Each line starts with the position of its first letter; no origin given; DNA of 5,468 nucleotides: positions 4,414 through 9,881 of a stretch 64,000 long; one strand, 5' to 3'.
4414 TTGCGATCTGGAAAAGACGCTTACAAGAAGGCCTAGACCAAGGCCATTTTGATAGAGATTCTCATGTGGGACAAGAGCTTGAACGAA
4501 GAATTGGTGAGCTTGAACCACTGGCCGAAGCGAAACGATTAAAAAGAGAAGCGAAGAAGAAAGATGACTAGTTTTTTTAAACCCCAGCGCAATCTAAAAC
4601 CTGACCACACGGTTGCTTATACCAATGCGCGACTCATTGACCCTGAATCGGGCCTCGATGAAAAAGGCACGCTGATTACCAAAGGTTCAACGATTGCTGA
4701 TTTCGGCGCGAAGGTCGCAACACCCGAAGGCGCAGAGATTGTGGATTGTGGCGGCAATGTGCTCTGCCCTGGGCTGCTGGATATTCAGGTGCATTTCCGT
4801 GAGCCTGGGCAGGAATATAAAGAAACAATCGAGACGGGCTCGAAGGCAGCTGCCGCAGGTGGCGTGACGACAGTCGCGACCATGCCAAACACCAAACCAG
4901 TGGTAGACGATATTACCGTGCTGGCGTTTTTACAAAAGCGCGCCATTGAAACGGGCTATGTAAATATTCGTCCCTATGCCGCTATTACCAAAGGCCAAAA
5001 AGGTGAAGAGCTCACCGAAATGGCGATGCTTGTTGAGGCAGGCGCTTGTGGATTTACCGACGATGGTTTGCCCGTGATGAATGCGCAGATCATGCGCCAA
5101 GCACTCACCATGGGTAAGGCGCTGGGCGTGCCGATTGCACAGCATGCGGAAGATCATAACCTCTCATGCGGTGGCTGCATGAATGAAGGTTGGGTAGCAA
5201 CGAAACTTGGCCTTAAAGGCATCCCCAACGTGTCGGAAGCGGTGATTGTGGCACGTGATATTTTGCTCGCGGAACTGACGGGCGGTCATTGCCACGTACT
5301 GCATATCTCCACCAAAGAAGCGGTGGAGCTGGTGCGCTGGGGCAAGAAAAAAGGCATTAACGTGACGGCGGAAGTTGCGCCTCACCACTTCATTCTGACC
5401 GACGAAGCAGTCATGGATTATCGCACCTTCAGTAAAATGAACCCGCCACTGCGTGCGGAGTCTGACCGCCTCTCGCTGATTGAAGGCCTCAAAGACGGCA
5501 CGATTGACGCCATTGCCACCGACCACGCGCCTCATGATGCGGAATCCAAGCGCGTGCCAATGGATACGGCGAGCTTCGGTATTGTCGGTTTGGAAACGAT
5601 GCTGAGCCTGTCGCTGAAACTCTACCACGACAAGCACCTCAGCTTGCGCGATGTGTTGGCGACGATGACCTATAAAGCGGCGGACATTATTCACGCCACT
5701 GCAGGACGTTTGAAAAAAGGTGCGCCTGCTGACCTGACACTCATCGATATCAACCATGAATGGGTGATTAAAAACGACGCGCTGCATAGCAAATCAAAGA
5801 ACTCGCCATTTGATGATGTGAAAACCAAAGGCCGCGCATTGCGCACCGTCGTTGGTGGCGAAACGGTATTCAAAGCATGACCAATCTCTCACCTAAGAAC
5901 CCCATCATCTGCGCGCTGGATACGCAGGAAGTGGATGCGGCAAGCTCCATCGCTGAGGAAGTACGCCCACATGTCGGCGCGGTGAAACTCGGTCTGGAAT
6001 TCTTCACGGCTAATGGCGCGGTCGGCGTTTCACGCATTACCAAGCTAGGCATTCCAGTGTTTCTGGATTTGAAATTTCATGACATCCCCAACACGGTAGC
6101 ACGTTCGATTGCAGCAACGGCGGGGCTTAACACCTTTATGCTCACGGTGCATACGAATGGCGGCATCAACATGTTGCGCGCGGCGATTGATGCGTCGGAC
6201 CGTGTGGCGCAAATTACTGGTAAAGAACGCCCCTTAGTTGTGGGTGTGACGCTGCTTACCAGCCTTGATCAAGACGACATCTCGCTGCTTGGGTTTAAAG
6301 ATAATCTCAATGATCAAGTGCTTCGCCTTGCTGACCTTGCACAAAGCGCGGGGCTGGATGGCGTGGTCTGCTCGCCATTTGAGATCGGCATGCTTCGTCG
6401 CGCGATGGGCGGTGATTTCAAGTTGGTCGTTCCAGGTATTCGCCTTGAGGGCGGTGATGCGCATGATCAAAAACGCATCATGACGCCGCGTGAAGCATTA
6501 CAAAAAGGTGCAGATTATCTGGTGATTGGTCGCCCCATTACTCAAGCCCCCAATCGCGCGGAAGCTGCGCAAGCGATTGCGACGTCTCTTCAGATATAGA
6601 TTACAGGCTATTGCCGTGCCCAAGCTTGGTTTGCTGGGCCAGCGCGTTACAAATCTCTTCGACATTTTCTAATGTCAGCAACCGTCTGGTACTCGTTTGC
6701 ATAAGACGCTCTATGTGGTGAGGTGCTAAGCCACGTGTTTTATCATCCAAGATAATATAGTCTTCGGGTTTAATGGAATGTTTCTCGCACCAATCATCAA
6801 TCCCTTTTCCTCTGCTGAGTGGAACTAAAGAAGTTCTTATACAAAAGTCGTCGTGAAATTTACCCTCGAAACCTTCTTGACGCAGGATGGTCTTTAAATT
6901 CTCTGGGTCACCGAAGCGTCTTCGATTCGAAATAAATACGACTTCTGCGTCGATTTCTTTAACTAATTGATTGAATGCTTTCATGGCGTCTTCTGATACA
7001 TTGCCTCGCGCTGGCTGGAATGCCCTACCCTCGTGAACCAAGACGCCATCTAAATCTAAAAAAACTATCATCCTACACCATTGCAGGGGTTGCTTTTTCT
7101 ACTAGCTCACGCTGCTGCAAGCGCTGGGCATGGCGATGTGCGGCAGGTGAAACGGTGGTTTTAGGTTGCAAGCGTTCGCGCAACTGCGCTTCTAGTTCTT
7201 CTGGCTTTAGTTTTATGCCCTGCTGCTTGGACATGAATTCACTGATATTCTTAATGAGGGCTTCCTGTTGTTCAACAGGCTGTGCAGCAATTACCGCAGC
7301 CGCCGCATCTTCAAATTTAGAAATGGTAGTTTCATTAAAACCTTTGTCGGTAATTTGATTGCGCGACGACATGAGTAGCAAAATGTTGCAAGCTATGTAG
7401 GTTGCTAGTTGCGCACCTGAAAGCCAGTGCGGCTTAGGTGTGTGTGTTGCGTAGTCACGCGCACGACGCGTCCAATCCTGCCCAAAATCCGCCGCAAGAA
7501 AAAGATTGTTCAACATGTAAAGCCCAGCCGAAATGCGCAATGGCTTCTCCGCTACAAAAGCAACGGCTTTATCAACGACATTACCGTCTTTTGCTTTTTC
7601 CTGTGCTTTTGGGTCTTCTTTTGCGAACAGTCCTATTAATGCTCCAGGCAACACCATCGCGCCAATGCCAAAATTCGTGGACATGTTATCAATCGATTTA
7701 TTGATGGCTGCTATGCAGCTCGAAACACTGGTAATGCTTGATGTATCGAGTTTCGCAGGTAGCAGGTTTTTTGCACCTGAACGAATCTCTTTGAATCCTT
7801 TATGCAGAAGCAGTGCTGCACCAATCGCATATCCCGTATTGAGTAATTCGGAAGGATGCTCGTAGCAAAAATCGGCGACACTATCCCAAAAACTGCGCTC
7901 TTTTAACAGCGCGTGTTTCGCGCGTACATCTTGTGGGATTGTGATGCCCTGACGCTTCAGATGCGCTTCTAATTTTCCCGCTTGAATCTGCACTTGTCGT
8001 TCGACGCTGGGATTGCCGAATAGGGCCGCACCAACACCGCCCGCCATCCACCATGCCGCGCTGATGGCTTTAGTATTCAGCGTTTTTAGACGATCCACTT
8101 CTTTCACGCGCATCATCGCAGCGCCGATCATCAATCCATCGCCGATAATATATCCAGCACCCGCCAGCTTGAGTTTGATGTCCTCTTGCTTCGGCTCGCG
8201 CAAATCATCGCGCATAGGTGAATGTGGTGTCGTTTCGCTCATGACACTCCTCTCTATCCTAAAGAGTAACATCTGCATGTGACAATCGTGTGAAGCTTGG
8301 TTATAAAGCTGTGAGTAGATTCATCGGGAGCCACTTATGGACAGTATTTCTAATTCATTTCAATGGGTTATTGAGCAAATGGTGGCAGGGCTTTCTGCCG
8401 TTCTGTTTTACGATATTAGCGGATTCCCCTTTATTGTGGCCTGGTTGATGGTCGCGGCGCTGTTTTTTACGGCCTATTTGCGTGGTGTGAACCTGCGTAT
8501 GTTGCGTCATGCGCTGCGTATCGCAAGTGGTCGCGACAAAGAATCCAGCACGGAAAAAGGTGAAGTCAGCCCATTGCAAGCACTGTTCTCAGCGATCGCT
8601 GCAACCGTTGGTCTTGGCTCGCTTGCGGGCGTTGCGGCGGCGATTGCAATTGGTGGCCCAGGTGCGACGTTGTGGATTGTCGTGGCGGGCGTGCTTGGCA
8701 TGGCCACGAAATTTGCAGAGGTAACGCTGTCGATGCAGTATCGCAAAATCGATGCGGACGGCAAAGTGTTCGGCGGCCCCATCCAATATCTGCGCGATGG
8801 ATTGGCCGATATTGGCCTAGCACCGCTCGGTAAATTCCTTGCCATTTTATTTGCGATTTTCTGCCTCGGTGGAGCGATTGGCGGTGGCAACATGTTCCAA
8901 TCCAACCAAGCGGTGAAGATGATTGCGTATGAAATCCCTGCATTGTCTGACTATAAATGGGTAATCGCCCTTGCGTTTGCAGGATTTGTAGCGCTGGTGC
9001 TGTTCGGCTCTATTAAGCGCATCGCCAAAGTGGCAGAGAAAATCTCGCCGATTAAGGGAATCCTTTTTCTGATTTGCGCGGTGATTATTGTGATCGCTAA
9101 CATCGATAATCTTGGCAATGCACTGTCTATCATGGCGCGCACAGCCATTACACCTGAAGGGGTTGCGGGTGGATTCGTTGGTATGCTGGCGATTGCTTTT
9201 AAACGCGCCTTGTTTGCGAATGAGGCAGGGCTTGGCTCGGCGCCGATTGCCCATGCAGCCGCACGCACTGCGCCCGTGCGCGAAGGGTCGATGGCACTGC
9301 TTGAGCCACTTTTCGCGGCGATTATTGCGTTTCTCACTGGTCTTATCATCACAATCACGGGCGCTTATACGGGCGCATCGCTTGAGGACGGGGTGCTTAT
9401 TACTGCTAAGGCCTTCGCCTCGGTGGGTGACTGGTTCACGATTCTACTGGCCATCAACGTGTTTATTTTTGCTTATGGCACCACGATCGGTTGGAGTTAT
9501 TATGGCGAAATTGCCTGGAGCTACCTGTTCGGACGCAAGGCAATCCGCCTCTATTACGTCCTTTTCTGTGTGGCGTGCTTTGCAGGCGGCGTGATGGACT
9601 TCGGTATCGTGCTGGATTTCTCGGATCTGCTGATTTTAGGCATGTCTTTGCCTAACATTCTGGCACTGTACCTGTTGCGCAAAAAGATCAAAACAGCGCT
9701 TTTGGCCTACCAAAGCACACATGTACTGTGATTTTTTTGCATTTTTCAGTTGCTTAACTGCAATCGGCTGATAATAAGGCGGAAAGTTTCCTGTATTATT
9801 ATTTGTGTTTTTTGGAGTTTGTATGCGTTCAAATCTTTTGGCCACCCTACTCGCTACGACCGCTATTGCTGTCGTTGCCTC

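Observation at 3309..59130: Shared 46-nt promoter module (Pho-box-like 7-4-7 direct repeat, fixed N19, -10) in front of scattered orphan genes: a candidate dispersed regulon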

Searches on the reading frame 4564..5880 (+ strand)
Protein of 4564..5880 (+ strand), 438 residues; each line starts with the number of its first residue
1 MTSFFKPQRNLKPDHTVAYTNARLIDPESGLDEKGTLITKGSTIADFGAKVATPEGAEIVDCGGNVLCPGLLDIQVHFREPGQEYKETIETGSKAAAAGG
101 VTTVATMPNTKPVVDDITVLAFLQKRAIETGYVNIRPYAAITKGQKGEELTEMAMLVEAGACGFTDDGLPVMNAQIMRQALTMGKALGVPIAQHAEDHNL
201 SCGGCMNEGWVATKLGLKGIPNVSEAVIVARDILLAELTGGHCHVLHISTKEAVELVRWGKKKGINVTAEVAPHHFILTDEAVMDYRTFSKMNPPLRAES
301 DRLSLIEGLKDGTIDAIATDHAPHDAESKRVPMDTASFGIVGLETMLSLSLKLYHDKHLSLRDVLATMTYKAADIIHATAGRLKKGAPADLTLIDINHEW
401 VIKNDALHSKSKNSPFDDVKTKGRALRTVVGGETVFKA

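Call 8: search_protein_families(library=pfam, proteins=[window:4564-5880:+], max_evalue=0.001)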
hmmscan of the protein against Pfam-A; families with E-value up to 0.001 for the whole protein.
window:4564-5880:+ (438 aa): 3 families
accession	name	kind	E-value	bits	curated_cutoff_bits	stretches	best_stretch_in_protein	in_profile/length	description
PF01979.26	Amidohydro_1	-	8.9e-26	91.4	25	1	66-435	1-345/345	Amidohydrolase family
PF12890.13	DHOase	-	1.2e-18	68.1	21.2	1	65-252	2-141/142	Dihydro-orotase-like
PF07969.17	Amidohydro_3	-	6.7e-09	36.2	29.7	1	356-436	404-472/472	Amidohydrolase family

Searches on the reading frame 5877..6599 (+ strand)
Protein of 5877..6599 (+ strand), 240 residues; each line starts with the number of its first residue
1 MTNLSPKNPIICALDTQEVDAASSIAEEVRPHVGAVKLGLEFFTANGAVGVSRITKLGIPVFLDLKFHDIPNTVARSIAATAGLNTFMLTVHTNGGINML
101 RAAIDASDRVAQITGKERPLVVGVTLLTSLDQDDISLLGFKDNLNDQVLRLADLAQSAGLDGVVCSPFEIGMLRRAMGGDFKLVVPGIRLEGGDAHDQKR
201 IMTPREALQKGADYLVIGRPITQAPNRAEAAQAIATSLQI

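Call 13: search_protein_families(library=pfam, proteins=[window:5877-6599:+], max_evalue=0.001)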
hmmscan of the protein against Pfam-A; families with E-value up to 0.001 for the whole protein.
window:5877-6599:+ (240 aa): 1 family
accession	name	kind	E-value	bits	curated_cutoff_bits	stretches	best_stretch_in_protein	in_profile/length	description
PF00215.30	OMPdecase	-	5.7e-54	183.8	27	1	9-234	2-221/221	Orotidine 5'-phosphate decarboxylase / HUMPS family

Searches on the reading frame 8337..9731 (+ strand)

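Call 8: search_protein_families(library=pfam, proteins=[window:8337-9731:+], max_evalue=0.001)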
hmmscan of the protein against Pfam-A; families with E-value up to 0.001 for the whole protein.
window:8337-9731:+ (464 aa): 1 family
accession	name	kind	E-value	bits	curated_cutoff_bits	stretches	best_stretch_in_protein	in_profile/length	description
PF01235.23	Na_Ala_symp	-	1.5e-93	314.6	24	1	69-460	5-381/392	Sodium:alanine symporter family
